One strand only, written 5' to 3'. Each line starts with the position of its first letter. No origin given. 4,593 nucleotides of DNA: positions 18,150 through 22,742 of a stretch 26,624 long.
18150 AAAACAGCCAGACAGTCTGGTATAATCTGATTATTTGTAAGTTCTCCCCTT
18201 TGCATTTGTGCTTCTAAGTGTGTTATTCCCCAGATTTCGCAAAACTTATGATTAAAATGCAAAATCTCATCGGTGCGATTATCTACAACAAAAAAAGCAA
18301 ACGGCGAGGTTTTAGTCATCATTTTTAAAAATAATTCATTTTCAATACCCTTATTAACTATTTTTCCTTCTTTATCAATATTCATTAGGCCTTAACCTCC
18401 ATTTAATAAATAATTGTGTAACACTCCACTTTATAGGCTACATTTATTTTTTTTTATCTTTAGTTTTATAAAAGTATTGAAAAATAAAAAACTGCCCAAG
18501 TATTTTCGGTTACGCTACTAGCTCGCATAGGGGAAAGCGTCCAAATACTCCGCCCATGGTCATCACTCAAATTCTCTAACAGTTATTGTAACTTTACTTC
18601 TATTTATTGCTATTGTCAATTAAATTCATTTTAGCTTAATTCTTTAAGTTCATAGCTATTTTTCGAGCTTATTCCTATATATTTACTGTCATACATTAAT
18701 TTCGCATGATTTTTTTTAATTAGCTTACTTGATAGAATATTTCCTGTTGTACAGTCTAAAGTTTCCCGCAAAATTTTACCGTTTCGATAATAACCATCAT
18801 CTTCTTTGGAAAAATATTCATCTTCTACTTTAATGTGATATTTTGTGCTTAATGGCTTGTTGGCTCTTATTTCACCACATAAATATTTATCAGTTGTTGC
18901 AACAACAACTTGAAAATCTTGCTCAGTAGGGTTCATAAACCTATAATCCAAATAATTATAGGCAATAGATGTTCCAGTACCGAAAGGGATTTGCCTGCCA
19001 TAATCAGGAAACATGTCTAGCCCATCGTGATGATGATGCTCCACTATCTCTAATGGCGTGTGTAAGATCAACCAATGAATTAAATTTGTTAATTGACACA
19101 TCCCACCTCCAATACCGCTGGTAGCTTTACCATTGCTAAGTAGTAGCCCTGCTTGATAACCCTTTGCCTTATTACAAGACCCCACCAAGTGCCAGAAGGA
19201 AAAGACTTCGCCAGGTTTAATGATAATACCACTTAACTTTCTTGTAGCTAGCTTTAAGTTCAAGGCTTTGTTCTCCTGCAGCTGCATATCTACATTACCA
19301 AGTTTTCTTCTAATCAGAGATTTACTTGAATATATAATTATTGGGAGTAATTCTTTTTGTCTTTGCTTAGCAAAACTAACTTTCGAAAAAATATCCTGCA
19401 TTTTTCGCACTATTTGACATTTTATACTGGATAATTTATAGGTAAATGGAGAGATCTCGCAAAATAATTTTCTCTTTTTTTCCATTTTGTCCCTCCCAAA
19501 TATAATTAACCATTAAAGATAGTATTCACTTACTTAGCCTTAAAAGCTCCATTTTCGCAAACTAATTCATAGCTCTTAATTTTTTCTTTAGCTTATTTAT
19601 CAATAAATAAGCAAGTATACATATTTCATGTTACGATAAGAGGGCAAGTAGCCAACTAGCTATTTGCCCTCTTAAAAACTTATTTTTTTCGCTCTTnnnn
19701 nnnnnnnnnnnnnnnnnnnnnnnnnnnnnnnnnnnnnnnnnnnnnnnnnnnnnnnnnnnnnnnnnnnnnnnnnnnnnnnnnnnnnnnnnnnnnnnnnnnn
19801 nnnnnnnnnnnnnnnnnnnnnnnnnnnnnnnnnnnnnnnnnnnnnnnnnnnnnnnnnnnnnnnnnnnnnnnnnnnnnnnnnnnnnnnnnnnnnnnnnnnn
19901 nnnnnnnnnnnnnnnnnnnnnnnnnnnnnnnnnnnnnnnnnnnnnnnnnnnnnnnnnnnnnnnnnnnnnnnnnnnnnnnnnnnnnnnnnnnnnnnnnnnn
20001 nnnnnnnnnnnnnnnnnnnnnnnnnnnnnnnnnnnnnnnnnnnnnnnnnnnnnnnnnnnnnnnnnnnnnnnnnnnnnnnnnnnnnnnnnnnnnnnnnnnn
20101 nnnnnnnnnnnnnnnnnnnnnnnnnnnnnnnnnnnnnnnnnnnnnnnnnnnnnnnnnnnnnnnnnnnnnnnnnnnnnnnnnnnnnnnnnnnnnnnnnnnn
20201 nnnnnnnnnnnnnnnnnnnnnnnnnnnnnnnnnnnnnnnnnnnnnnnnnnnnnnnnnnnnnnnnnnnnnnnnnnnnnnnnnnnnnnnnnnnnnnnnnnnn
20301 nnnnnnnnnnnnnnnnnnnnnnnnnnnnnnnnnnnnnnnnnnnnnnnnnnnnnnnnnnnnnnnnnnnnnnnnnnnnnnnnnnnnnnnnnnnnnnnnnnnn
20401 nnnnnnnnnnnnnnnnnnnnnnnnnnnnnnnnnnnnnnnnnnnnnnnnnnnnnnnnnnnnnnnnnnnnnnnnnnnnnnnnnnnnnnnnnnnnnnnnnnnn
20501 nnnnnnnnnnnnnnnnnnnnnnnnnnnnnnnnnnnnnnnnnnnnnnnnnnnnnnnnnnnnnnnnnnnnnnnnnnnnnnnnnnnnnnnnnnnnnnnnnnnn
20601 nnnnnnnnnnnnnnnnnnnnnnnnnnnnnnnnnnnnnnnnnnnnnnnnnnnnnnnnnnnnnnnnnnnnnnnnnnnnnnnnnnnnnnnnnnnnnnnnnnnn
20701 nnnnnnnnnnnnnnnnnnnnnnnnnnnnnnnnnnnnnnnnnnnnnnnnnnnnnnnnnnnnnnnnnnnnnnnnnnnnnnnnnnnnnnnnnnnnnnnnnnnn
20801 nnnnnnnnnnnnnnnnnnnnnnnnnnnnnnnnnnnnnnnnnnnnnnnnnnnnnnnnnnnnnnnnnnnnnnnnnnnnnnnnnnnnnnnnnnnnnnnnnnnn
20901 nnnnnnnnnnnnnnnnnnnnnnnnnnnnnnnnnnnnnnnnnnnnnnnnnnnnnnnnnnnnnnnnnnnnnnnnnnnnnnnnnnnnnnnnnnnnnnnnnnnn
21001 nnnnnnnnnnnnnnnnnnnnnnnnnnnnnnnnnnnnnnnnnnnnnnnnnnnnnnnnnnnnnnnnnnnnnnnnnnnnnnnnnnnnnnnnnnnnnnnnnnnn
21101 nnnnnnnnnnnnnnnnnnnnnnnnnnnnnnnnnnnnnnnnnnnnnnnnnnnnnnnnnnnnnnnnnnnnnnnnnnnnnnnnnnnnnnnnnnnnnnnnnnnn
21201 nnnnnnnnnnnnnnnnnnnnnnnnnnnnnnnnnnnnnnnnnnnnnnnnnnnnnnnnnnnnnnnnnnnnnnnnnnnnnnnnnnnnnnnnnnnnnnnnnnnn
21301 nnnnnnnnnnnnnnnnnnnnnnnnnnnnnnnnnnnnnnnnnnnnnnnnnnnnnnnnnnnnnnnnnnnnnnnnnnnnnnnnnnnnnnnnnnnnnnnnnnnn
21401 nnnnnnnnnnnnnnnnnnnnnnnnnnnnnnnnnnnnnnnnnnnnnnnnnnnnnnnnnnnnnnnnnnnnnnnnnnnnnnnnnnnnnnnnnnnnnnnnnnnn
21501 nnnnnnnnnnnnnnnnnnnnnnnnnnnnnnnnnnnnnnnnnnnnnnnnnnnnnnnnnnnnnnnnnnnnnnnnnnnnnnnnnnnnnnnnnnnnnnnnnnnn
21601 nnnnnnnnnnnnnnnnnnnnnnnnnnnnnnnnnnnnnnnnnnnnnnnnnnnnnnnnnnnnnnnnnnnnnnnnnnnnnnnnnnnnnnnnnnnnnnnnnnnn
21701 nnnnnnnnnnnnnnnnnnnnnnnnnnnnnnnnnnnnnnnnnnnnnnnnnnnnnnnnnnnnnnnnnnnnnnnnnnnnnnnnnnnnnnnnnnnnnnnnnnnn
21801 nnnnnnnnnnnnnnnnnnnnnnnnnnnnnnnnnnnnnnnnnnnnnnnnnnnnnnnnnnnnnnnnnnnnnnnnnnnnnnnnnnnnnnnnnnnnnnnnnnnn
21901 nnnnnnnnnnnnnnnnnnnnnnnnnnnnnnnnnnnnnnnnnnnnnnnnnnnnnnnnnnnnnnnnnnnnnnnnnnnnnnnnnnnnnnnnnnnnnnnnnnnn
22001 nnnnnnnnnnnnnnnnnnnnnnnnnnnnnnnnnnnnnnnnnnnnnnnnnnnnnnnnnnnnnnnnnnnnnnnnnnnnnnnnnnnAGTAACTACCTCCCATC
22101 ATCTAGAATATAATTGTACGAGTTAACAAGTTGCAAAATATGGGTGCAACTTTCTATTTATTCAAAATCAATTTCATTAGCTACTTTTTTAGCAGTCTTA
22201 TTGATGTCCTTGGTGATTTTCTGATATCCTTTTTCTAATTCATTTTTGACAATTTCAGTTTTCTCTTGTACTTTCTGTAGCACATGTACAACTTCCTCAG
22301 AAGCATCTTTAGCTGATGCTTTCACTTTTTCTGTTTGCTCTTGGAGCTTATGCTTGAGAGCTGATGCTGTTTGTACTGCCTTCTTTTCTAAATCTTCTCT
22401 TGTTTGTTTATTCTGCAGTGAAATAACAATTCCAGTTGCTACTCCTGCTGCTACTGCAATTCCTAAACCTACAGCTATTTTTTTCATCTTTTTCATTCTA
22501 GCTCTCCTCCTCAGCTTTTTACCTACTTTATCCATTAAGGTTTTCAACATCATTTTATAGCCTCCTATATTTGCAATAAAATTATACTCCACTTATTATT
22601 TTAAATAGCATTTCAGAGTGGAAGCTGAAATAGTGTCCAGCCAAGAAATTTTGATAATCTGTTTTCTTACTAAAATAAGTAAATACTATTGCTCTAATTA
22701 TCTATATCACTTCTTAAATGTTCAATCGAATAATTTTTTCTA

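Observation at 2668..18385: Candidate integrated c-di-GMP/surface-adhesion signalling island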

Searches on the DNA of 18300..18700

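Call 22: search_rna_families(source=window, start=18300, end=18700, threshold=evalue, max_evalue=1, show_alignments=2)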
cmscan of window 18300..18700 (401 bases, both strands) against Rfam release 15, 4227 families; matches with E-value up to 1: 1.
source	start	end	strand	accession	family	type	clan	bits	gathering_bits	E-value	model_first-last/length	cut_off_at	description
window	18495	18579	-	RF01786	c-di-GMP-II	Cis-reg; riboswitch;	CL00127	44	53.5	1.7e-08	1-84/84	no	Cyclic di-GMP-II riboswitch aptamer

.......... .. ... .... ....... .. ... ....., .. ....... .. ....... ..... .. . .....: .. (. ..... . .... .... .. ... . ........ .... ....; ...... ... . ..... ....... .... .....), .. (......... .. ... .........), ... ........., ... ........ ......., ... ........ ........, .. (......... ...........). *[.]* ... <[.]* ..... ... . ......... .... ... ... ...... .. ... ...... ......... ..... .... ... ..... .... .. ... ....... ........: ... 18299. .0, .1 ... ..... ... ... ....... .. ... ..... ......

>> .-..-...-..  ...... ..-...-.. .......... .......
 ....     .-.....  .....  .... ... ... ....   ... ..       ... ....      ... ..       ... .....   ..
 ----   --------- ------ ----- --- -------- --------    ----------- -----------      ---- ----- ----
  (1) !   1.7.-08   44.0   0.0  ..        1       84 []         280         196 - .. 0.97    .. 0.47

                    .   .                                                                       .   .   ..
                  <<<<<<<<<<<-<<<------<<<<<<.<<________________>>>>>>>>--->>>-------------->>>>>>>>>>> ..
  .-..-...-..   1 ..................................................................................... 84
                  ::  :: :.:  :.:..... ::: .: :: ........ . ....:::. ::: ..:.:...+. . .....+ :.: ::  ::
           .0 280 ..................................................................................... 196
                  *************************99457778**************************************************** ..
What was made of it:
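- On c-di-GMP-II riboswitch (RF01786): The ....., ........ and AACCG blocks are present (call 22). Loop ACGC and 3' GCGU are complementary where the consensus has GCAC and GUGC (call 22).
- The score is below the curated threshold (call 22).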

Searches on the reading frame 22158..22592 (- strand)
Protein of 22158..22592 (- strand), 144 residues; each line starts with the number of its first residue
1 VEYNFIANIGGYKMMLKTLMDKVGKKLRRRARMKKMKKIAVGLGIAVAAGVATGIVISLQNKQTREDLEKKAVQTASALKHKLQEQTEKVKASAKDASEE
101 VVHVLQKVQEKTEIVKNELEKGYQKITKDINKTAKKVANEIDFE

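Call 4: search_protein_families(library=pfam, proteins=[window:22158-22592:-], max_evalue=0.01)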
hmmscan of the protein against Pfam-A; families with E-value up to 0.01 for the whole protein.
window:22158-22592:- (144 aa): 3 families
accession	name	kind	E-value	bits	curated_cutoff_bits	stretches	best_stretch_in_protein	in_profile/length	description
PF01442.23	Apolipoprotein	-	0.0013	18.9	90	1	62-138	25-101/190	Apolipoprotein A1/A4/E domain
PF23923.1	DUF7262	-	0.007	17.3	27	1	39-100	10-72/132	Family of unknown function (DUF7262)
PF12725.13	DUF3810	-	0.008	16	28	1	25-135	46-149/311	Protein of unknown function (DUF3810)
